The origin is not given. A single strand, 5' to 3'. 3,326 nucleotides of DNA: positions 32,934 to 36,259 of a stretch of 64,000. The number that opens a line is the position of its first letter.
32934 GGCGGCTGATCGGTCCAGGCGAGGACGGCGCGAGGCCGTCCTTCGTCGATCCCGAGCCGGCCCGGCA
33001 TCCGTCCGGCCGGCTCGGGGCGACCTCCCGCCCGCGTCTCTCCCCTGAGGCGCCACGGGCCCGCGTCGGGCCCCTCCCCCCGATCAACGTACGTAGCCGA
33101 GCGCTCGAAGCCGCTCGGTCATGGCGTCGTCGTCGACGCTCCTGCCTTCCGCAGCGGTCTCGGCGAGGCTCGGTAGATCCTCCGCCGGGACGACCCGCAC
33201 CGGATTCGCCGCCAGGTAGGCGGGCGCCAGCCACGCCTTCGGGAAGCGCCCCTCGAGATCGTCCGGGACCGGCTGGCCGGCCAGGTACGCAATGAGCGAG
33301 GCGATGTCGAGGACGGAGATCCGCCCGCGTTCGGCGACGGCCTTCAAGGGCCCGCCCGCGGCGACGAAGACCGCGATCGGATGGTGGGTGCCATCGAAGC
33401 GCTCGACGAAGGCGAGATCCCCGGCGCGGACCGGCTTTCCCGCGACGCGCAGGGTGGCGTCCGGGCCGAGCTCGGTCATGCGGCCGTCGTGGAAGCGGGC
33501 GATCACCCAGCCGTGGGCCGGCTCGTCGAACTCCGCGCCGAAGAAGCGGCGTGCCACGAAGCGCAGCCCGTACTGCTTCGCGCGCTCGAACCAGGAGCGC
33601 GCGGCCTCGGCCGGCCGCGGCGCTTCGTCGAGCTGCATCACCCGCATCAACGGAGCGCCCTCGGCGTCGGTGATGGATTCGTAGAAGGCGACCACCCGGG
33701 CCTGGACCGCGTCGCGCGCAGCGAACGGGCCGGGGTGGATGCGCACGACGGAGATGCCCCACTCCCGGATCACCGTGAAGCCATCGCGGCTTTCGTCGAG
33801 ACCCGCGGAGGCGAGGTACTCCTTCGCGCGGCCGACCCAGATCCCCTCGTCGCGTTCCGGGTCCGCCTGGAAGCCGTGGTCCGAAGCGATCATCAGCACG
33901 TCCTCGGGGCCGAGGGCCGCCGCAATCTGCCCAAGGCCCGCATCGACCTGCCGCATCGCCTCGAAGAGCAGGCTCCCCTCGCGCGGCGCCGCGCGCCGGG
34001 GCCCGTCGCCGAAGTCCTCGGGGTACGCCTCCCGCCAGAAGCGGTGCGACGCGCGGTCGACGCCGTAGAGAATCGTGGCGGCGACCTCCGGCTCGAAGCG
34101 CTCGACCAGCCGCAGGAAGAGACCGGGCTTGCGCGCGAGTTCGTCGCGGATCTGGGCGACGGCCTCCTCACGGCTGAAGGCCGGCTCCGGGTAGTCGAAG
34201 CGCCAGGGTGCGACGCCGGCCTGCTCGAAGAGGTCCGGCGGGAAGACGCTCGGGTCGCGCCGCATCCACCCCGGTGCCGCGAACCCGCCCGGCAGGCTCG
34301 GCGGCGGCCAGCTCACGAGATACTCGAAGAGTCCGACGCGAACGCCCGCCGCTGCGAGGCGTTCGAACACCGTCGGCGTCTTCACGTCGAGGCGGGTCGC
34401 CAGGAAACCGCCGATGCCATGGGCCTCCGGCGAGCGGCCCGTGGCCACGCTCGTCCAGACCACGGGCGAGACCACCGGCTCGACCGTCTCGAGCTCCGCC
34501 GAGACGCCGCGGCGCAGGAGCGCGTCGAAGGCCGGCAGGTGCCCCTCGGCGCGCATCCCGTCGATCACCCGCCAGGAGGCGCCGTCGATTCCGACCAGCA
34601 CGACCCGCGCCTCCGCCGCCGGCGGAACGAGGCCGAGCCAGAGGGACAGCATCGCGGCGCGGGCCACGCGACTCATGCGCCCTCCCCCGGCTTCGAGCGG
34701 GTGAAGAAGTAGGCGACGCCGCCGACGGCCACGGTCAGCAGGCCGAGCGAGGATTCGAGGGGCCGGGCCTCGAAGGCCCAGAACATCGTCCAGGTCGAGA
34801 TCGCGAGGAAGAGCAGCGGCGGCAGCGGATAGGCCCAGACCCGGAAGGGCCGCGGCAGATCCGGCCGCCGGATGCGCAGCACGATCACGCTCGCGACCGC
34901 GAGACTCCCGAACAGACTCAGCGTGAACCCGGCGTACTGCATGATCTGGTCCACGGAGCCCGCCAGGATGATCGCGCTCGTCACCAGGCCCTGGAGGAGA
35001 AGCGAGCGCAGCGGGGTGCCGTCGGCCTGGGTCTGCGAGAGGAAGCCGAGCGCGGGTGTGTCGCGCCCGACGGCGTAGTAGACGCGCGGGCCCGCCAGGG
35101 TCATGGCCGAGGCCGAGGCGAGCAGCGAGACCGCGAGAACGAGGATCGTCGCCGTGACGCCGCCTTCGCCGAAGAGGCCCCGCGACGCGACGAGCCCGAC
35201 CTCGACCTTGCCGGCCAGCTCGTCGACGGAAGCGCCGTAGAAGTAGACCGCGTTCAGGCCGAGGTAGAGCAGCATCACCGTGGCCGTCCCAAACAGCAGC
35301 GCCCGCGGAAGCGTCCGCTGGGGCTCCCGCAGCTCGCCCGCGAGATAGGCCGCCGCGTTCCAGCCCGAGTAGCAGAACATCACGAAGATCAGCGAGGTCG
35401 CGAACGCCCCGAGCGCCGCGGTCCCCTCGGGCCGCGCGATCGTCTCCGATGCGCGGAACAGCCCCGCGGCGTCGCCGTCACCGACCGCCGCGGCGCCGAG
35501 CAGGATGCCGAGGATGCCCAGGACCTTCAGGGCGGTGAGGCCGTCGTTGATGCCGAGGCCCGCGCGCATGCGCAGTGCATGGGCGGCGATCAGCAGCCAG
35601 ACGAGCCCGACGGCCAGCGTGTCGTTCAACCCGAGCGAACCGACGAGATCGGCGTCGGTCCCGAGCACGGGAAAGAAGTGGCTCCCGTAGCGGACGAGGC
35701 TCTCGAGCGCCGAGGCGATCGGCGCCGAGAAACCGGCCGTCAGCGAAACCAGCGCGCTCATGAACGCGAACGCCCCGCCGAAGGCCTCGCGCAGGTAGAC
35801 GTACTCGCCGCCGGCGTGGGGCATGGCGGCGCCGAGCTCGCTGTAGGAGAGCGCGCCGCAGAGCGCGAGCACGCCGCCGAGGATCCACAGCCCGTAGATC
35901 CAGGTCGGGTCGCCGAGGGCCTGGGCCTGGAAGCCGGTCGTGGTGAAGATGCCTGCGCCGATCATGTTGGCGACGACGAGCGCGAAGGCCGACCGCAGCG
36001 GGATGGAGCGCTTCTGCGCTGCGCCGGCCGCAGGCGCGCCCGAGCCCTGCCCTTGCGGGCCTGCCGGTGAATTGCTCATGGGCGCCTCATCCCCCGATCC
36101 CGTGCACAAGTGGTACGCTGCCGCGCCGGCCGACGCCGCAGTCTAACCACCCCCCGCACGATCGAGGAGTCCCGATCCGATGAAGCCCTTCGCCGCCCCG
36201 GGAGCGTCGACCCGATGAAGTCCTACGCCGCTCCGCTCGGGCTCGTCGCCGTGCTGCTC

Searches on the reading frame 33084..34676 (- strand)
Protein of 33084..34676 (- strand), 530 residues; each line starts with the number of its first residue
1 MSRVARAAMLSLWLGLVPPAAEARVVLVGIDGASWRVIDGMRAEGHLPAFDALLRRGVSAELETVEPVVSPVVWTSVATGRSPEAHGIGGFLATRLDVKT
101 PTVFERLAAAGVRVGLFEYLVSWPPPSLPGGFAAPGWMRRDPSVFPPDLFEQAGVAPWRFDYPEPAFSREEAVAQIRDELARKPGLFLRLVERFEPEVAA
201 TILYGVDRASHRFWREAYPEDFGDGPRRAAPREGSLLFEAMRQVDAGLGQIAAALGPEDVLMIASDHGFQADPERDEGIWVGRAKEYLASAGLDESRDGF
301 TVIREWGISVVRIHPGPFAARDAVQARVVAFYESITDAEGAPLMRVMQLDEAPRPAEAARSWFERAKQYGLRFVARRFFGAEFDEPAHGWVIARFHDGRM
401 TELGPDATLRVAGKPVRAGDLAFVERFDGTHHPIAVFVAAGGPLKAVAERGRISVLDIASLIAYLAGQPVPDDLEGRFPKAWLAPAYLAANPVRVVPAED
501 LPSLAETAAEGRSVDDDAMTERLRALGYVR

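Call 9: search_protein_families(library=pfam, proteins=[window:33084-34676:-], max_evalue=0.01)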
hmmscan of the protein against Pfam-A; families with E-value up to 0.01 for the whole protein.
window:33084-34676:- (530 aa): 1 family
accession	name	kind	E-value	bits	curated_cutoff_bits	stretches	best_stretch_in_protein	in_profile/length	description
PF01663.27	Phosphodiest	-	5e-25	89.3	23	1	25-347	1-293/342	Type I phosphodiesterase / nucleotide pyrophosphatase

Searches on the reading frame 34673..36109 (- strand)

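Call 9: search_protein_families(library=pfam, proteins=[window:34673-36109:-], max_evalue=0.01)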
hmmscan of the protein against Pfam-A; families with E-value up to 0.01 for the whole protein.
window:34673-36109:- (478 aa): 2 families
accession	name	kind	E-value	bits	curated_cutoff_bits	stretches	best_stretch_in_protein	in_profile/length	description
PF13520.12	AA_permease_2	-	2.2e-46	159.1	27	1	39-445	4-404/427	Amino acid permease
PF00324.27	AA_permease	-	1e-19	71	24.6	1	46-410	7-378/470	Amino acid permease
